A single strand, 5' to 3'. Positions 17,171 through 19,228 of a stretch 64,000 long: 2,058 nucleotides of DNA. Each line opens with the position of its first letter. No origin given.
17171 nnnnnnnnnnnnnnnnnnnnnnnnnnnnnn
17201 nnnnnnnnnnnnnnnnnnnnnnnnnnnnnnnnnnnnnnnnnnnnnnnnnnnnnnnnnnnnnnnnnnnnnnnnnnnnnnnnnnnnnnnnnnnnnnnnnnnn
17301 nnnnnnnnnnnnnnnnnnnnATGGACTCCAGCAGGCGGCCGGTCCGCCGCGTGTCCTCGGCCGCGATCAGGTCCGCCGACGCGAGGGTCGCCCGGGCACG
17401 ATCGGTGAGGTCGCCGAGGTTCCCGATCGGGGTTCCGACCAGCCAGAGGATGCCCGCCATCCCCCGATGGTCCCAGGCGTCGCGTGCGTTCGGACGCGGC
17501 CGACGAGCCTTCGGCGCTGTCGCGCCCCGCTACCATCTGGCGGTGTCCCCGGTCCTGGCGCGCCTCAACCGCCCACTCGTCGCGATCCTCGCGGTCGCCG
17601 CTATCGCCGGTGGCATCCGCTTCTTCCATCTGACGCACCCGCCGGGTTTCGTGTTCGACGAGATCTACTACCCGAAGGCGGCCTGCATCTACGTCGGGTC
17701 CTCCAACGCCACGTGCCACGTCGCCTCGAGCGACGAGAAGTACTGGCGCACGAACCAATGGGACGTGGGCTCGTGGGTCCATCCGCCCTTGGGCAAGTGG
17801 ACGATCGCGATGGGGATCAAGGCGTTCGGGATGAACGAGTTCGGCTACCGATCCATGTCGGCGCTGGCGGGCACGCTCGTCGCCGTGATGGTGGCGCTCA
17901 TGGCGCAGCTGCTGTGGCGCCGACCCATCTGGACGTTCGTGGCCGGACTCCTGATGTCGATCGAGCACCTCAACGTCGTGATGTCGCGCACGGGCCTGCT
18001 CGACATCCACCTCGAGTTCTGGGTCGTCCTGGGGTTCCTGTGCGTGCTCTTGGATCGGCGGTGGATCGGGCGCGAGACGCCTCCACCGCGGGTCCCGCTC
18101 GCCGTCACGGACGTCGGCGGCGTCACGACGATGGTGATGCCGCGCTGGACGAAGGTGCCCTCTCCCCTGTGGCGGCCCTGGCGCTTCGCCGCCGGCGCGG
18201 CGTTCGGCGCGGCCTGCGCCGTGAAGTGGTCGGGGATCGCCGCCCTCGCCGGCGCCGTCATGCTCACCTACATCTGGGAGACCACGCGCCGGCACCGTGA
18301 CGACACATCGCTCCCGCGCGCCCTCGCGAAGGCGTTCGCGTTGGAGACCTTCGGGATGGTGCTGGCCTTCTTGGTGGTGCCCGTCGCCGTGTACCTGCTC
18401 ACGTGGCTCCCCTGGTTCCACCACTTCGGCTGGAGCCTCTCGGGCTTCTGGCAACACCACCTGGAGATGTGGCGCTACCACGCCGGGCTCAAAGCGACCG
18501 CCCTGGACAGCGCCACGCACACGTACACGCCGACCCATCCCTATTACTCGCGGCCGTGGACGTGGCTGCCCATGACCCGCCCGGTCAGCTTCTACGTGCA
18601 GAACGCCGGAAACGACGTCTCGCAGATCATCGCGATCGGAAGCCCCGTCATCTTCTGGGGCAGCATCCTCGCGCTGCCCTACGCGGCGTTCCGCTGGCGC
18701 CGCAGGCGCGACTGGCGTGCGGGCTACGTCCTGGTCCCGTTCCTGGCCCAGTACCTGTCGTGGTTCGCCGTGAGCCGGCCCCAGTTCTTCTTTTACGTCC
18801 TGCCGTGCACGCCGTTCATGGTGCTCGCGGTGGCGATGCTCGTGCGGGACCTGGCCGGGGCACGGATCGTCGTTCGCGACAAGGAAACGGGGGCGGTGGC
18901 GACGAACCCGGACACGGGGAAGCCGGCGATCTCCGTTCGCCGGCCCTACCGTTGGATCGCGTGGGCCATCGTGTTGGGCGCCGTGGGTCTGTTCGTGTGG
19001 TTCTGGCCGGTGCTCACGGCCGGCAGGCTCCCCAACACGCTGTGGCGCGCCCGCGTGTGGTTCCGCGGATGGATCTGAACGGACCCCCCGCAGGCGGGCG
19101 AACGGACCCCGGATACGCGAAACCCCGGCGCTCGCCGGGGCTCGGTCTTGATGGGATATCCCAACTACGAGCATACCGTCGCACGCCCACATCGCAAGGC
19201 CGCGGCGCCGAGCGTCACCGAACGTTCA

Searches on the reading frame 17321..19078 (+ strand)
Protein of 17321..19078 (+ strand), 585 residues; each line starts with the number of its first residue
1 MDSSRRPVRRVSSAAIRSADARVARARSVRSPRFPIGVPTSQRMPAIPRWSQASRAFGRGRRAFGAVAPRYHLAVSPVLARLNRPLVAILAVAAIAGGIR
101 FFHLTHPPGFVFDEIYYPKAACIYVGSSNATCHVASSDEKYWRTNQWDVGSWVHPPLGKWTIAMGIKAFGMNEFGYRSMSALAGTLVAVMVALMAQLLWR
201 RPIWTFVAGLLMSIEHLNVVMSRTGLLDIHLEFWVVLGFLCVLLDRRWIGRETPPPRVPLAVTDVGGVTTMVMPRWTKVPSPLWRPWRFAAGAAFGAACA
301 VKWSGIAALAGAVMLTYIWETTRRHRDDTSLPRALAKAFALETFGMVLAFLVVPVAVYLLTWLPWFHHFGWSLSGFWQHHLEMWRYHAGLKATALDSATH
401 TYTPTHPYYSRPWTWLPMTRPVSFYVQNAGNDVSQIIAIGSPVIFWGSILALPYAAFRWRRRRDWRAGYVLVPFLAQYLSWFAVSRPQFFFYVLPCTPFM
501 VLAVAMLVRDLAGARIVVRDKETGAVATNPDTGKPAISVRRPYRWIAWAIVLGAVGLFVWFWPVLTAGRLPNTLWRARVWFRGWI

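Call 8: search_protein_families(library=ncbifam, proteins=[window:17321-19078:+], max_evalue=0.00001)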
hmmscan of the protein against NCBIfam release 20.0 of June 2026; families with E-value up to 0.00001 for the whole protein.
window:17321-19078:+ (585 aa): 2 families
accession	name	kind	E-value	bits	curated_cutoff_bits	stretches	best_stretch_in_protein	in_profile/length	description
NF058602.1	PrMnsylTfPmt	equivalog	1.7e-43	149.2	800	2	87-367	36-300/530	protein O-mannosyltransferase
NF009784.2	PRK13279.1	equivalog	2.7e-08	32.9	567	1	154-243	61-150/539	lipid IV(A) 4-amino-4-deoxy-L-arabinosyltransferase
